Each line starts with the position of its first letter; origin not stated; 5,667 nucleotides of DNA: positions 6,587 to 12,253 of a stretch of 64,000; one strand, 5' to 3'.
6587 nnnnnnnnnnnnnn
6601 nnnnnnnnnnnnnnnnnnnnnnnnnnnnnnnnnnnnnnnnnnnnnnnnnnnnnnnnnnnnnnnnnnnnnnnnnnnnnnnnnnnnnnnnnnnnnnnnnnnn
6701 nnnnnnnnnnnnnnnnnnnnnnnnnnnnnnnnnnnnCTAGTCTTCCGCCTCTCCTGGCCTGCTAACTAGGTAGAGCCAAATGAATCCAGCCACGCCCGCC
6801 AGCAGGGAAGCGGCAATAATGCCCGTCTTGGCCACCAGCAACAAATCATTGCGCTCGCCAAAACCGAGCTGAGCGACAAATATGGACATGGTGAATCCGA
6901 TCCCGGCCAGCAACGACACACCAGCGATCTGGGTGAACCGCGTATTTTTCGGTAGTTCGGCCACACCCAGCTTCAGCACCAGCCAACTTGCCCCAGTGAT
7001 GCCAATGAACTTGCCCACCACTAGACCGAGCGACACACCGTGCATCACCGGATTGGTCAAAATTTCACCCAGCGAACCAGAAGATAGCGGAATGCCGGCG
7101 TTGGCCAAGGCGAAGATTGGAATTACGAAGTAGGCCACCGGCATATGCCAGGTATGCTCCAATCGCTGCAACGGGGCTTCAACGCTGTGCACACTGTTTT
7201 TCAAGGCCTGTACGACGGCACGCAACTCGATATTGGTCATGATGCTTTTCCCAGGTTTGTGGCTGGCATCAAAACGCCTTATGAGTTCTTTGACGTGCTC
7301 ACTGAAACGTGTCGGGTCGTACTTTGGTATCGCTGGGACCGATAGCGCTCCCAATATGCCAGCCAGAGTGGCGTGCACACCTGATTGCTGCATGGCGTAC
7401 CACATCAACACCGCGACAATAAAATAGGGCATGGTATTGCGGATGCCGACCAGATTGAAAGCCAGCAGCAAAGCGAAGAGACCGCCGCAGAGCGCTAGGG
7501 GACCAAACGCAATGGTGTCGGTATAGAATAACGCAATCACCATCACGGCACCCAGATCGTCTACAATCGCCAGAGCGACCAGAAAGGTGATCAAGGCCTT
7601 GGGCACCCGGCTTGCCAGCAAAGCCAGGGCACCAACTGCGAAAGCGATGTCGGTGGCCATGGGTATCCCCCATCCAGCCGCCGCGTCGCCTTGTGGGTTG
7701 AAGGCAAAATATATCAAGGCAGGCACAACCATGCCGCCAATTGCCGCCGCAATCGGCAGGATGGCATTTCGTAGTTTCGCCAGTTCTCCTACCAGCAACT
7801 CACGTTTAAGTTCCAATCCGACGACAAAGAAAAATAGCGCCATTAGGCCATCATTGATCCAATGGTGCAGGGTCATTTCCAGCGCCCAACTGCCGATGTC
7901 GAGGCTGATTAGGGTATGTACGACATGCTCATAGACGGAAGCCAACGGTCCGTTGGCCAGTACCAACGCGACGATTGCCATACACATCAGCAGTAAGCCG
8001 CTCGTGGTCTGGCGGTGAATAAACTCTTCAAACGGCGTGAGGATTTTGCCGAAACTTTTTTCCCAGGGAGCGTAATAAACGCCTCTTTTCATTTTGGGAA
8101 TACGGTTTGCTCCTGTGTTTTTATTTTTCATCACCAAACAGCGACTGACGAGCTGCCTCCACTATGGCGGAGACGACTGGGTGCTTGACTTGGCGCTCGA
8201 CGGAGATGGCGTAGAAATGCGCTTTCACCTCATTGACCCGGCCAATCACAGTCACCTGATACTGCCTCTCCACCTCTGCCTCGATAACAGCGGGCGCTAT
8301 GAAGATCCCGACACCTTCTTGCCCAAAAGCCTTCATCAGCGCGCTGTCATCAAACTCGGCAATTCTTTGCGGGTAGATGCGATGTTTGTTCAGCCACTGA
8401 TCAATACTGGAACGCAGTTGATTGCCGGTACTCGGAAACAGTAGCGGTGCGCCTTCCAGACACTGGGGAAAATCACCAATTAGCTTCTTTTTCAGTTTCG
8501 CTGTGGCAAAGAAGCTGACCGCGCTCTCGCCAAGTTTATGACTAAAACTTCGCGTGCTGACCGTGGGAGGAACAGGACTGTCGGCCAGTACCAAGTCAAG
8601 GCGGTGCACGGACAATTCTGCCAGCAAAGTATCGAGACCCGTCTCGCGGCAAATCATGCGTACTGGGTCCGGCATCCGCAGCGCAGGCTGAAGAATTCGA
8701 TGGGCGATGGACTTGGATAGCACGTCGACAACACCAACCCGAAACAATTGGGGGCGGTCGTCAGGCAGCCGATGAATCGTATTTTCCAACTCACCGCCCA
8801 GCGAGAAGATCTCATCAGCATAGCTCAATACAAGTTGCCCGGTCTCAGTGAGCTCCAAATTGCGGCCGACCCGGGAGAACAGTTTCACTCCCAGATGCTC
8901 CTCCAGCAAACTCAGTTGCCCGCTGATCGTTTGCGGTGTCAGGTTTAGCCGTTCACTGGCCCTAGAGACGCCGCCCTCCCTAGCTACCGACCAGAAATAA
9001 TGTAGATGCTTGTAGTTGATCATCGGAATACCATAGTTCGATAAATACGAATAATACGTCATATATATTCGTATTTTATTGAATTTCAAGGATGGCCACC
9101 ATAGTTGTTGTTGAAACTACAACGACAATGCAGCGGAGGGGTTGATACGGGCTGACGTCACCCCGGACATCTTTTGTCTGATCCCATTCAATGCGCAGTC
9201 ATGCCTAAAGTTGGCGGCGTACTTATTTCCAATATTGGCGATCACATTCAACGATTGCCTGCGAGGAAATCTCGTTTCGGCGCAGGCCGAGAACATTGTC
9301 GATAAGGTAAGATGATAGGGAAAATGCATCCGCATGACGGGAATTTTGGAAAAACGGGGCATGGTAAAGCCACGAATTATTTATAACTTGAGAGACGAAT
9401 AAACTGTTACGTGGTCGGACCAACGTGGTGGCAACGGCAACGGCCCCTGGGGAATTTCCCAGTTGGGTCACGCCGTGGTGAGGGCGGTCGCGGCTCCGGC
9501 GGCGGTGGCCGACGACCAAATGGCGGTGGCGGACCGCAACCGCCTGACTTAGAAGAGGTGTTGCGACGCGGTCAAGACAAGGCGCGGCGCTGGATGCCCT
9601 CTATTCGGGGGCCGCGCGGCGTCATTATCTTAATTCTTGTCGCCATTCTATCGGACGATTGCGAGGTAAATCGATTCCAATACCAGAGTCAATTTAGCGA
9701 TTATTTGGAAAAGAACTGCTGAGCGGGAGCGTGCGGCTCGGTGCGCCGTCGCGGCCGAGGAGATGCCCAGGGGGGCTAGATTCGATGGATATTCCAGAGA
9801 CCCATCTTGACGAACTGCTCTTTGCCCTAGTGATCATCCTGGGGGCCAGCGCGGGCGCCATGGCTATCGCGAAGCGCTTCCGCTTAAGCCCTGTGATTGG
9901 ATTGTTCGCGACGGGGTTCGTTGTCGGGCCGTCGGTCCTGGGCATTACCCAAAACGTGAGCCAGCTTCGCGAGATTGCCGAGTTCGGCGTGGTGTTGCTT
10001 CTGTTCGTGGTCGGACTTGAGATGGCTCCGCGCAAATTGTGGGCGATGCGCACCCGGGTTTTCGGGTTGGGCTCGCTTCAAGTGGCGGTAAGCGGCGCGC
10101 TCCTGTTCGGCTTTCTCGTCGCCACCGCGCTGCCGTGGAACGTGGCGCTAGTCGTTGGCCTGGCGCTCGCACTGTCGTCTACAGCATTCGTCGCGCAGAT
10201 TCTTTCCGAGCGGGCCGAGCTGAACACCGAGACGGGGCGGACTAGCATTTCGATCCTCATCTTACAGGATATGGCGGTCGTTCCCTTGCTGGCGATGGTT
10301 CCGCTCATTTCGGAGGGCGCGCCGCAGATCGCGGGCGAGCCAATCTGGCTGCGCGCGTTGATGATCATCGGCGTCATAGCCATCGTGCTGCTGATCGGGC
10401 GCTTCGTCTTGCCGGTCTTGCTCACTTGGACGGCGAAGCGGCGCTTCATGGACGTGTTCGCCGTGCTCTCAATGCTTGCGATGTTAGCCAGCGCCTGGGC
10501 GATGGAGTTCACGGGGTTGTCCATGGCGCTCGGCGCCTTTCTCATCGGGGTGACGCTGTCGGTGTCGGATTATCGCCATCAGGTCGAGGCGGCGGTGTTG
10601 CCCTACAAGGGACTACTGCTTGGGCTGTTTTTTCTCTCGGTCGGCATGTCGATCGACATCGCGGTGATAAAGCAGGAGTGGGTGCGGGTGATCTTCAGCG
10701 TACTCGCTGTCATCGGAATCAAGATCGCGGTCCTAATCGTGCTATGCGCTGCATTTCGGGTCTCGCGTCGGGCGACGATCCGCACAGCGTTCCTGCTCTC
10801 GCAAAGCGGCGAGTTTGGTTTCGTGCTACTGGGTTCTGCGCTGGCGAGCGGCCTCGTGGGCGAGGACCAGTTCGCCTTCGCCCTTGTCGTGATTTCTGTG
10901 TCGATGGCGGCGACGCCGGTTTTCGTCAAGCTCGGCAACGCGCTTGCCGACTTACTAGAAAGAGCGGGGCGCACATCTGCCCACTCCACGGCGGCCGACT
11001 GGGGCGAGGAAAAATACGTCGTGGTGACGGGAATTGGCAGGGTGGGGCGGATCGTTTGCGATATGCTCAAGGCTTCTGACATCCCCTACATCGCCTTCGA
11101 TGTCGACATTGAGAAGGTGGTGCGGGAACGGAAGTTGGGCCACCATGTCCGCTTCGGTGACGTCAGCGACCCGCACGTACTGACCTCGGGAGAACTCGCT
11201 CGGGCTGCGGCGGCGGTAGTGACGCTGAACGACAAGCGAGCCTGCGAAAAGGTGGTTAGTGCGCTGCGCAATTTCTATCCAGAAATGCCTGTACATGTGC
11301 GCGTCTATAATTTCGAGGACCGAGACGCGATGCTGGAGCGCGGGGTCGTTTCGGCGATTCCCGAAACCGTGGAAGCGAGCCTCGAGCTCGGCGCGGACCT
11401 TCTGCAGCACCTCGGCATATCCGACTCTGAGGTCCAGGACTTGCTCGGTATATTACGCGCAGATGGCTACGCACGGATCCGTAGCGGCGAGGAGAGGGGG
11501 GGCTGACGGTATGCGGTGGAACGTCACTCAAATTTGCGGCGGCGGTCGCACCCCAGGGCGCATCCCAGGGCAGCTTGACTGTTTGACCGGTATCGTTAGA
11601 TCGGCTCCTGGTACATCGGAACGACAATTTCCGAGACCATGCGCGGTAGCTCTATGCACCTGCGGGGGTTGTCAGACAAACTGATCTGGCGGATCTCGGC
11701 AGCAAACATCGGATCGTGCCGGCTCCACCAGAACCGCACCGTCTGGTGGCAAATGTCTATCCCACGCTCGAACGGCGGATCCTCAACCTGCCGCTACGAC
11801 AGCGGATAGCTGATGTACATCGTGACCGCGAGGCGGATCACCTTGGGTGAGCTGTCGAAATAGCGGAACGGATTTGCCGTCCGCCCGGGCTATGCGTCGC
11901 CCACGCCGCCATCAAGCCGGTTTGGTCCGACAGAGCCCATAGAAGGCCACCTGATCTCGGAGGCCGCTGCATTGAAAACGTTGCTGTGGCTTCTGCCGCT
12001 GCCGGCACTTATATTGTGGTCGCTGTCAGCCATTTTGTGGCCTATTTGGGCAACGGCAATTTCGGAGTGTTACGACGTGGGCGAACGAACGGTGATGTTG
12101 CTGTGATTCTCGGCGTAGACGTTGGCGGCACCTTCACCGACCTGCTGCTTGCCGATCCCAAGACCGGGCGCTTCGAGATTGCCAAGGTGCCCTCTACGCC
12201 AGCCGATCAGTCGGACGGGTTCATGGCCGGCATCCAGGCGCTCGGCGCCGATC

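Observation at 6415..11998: ~58-bp imperfect direct repeats bracket a lower-GC cation-transport block (nhaA-nhaR, hflK remnant, kefB-like)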

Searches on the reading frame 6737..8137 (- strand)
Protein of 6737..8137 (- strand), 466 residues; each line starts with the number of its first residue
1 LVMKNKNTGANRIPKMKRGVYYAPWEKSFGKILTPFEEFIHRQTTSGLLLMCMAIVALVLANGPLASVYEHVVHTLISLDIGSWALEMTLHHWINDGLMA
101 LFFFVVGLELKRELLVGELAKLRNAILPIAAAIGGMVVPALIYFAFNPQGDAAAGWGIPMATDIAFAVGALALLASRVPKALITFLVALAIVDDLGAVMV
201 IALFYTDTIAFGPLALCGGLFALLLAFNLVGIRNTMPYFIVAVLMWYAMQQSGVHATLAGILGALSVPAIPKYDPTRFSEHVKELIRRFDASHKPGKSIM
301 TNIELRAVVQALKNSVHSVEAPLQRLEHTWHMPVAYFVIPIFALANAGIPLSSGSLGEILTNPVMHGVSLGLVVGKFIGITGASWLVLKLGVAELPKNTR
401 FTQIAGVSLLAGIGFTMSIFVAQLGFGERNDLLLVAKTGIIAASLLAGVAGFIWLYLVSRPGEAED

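Call 8: search_protein_families(library=pfam, proteins=[window:6737-8137:-], max_evalue=0.01)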
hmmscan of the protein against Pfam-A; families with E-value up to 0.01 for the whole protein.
window:6737-8137:- (466 aa): 1 family
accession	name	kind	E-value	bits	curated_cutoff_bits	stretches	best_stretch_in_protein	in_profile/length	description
PF06965.17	Na_H_antiport_1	-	1.4e-143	478.7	23.5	1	38-455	2-374/374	Na+/H+ antiporter 1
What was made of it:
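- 6552..9139 (-): nhaR-nhaA module: LysR regulator 8121-9089 and NhaA 6737-8137, plus a 185-bp tail downstream of nhaA. This is the low-GC part of the block. Pfam (call 8).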

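Call 49: find_homologous_proteins(query=window:6737-8092:-, max_evalue=1e-60)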
Query window:6737-8092:- (451 aa): 7993 proteins with E <= 1e-60 among 8000 candidates; the best 120 are listed.
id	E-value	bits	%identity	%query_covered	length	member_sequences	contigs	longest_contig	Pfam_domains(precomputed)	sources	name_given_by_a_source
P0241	1.4e-288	975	100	100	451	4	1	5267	PF06965.18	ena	-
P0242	7.0e-255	864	88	100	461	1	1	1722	PF06965.18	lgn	-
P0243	1.4e-254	863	88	100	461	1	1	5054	PF06965.18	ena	-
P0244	1.7e-254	863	88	100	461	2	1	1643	PF06965.18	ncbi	-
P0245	3.5e-254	862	88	100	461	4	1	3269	PF06965.18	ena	-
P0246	3.6e-254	862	88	100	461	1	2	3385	PF06965.18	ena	-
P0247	4.5e-254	861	88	100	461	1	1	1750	PF06965.18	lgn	-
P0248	1.1e-253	860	88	100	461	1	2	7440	PF06965.18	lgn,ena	-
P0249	1.4e-253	860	88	100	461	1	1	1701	PF06965.18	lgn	-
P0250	2.9e-253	859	88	100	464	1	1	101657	PF06965.18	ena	-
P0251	5.0e-253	858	88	100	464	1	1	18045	PF06965.18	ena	-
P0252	5.0e-253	858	88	100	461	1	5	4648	PF06965.18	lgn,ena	-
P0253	5.1e-253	858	88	100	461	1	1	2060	PF06965.18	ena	-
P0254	1.1e-252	857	88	100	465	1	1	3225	PF06965.18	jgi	-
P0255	1.5e-252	856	88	100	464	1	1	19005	PF06965.18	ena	-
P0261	6.5e-250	848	88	99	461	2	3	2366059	PF06965.18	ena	-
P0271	3.4e-244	829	84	100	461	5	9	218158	PF06965.18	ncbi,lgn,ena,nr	ncbi:MAG: Na+/H+ antiporter NhaA [Alphaproteobacteria bacterium]|nr:Na+/H+ antiporter NhaA [Alphapro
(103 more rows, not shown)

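Call 50: find_encoding_contigs(protein=P0250, flank=8000, max_places=2)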
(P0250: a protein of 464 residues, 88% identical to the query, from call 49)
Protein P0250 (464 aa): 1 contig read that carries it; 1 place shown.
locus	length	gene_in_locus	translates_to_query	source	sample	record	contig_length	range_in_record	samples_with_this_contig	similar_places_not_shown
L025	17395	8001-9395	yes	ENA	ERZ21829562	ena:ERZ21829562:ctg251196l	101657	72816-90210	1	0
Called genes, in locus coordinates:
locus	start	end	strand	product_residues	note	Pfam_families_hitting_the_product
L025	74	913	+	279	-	PF17874:TPR_MalT, PF13424:TPR_12 (weak)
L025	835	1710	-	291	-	PF00872:Transposase_mut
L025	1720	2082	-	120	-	PF00872:Transposase_mut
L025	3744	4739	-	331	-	PF01699:Na_Ca_ex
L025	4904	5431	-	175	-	PF00520:Ion_trans, PF08016:PKD_channel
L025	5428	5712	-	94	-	-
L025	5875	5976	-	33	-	-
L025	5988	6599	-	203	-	PF18854:baeRF_family10 (weak)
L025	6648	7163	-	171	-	-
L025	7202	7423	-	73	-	-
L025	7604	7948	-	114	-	PF02482:Ribosomal_S30AE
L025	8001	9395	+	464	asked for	PF06965:Na_H_antiport_1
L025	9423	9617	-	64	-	-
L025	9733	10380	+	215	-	PF00484:Pro_CA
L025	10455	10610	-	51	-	-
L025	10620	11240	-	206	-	-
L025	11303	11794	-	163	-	-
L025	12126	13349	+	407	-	PF22483:Mu-transpos_C_2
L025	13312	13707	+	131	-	-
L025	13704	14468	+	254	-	PF01695:IstB_IS21, PF00308:Bac_DnaA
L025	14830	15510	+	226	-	-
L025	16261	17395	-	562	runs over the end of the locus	PF00361:Proton_antipo_M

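Call 51: find_encoding_contigs(protein=P0261, flank=8000, max_places=3)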
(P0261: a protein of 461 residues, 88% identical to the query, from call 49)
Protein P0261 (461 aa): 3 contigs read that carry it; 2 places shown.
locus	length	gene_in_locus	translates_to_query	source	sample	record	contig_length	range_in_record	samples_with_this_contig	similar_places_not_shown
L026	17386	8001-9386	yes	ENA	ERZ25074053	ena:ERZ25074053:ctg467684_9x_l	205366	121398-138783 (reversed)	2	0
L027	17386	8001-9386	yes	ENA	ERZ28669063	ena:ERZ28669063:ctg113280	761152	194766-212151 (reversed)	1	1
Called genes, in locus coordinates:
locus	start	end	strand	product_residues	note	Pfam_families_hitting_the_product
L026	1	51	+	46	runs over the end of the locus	PF00872:Transposase_mut (weak)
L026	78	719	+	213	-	PF00872:Transposase_mut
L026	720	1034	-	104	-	PF20560:MotA_N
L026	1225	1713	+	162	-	PF01613:Flavin_Reduct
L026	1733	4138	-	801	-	PF01804:Penicil_amidase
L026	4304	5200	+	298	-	PF01488:Shikimate_DH (faint), PF02737:3HCDH_N (faint), PF03446:NAD_binding_2, PF03807:F420_oxidored, PF14833:NAD_binding_11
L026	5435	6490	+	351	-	PF00753:Lactamase_B (weak)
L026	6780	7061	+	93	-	PF03446:NAD_binding_2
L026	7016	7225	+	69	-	-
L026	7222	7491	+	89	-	PF14833:NAD_binding_11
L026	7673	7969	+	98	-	-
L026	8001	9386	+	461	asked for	PF06965:Na_H_antiport_1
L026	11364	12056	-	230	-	PF01695:IstB_IS21, PF00308:Bac_DnaA (weak)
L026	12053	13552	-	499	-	PF00665:rve, PF22483:Mu-transpos_C_2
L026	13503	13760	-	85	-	-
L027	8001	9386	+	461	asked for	PF06965:Na_H_antiport_1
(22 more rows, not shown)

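Call 52: find_encoding_contigs(protein=P0271, flank=8000, max_places=3)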
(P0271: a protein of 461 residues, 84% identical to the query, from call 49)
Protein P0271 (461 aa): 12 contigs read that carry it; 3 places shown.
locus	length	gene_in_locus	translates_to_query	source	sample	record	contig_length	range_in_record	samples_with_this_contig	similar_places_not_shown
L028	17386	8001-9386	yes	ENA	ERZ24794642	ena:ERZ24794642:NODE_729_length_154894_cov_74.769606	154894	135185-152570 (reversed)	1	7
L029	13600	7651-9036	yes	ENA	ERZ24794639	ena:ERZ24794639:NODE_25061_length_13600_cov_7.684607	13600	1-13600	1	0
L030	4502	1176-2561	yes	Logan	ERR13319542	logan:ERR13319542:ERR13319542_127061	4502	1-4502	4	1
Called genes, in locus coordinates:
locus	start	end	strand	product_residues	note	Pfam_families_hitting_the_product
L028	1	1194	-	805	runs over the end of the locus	PF01588:tRNA_bind, PF03483:B3_4, PF03484:B5, PF17759:tRNA_synthFbeta, PF03147:FDX-ACB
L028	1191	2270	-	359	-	PF02912:Phe_tRNA-synt_N, PF01409:tRNA-synt_2d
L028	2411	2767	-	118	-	PF00453:Ribosomal_L20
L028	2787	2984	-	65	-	PF01632:Ribosomal_L35p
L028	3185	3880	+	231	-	PF01738:DLH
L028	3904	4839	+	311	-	PF00107:ADH_zinc_N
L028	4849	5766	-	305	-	PF12146:Hydrolase_4, PF00561:Abhydrolase_1, PF12697:Abhydrolase_6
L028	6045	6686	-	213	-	PF00484:Pro_CA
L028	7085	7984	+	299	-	PF00126:HTH_1, PF03466:LysR_substrate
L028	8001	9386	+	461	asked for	PF06965:Na_H_antiport_1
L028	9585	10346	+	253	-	PF02627:CMD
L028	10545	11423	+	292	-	-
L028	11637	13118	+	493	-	PF00890:FAD_binding_2, PF01266:DAO (weak), PF03486:HI0933_like (weak), PF12831:FAD_oxidored (weak)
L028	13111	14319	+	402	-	PF07690:MFS_1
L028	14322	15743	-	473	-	PF01134:GIDA, PF01266:DAO (faint), PF03486:HI0933_like (faint), PF07992:Pyr_redox_2, PF13738:Pyr_redox_3, PF00070:Pyr_redox, PF02852:Pyr_redox_dim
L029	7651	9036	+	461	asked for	PF06965:Na_H_antiport_1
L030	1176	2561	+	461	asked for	PF06965:Na_H_antiport_1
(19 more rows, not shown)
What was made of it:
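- The nhaR-nhaA module occurs in other contexts, in some cases beside other IS (calls 50-52).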

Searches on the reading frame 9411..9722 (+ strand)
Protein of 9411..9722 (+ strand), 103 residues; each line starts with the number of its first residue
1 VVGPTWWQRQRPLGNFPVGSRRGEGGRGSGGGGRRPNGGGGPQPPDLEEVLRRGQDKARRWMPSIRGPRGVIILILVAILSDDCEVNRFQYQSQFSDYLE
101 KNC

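Call 8: search_protein_families(library=pfam, proteins=[window:9411-9722:+], max_evalue=0.01)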
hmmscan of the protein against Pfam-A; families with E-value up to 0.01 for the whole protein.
window:9411-9722:+ (103 aa): 1 family
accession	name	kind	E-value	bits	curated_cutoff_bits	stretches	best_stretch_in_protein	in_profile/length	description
PF12221.13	HflK_N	-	0.00029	21.2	22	1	31-62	15-41/44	Bacterial membrane protein N terminal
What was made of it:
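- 9411..9655 (+): 5' fragment of an hflK gene (frameshifted; glycine-rich N-terminus, then ............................). It is cut off before the band-7 domain. Pfam HflK_N, E 2.9e-4, below the curated cutoff (21.2 vs 22 bits) (call 8).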

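Call 10: search_protein_families(library=ncbifam, proteins=[window:9411-9722:+], max_evalue=1)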
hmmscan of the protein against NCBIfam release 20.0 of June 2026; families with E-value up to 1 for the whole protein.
window:9411-9722:+ (103 aa): 0 families

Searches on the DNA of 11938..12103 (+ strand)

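Call 37: search_dna_similar(query=window:11938-12103:+, collection=plasmids, mode=distant, max_evalue=10, max_rows=15)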
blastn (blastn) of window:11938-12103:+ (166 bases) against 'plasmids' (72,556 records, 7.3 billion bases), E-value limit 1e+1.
Records with a match: 20; places in all: 20; records where one place covers at least 80% of the query: 0.
Best place of each record, by identity: 90-95% 18; 80-90% 2.
By first word of the organism name: Pseudomonas 14; Ralstonia 2; Novosphingobium 1; Paracoccus 1; Priestia 1; Thiothrix 1.
By predicted mobility (MOB-suite, as given by PLSDB): non-mobilizable 16; mobilizable 3; conjugative 1.
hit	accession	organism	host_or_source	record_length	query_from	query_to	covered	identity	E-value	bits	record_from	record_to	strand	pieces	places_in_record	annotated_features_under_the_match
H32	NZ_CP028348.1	Novosphingobium sp. THN1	cell culture,surface water of Lake Taihu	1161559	63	97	21%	82.9%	6e+0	37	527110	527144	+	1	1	record has no annotation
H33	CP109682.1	Pseudomonas aeruginosa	Homo sapiens,whole organism,swab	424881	137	164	17%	89.3%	6e+0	38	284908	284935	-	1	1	ABC transporter ATP-binding protein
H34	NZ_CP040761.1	Paracoccus liaowanqingii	Tibetan antelope,cell culture,feces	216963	13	37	15%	92.0%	6e+0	37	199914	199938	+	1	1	chvE: multiple monosaccharide ABC transporter substrate-binding protein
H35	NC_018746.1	Pseudomonas putida ND6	-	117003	48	72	15%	92.0%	6e+0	37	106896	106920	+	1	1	PilN family type IVB pilus formation outer membrane protein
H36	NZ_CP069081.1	Pseudomonas putida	-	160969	48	72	15%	92.0%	6e+0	37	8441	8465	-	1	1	PilN family type IVB pilus formation outer membrane protein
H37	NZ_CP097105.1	Pseudomonas sp. NY11382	Homo sapiens,Airway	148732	48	72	15%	92.0%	6e+0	37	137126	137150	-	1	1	PilN family type IVB pilus formation outer membrane protein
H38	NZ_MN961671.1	Pseudomonas aeruginosa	-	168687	48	72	15%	92.0%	6e+0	37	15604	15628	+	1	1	PilN family type IVB pilus formation outer membrane protein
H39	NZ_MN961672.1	Pseudomonas aeruginosa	-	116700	48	72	15%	92.0%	6e+0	37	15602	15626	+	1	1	PilN family type IVB pilus formation outer membrane protein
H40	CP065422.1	Priestia aryabhattai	cell culture,soil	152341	48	72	15%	92.0%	6e+0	37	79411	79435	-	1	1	PilN family type IVB pilus formation outer membrane protein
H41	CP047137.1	Ralstonia solanacearum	Potato,Single cell,tuber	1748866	44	68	15%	92.0%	6e+0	37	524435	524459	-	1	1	hypothetical protein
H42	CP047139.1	Ralstonia solanacearum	Potato,Single cell,tuber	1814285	44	68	15%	92.0%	6e+0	37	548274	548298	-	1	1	hypothetical protein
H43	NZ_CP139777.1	Pseudomonas asiatica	isolate,activated sludge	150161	48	72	15%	92.0%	6e+0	37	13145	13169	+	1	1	PilN family type IVB pilus formation outer membrane protein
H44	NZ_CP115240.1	Pseudomonas aeruginosa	Homo sapiens,culture samples from human ...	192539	48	72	15%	92.0%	6e+0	37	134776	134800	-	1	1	PilN family type IVB pilus formation outer membrane protein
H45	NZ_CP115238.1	Pseudomonas aeruginosa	Homo sapiens,culture samples from human ...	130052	48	72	15%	92.0%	6e+0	37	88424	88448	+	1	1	PilN family type IVB pilus formation outer membrane protein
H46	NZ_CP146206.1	Pseudomonas sp. 4810-S13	genome assymbly,Winogradsky column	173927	48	72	15%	92.0%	6e+0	37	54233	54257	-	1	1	PilN family type IVB pilus formation outer membrane protein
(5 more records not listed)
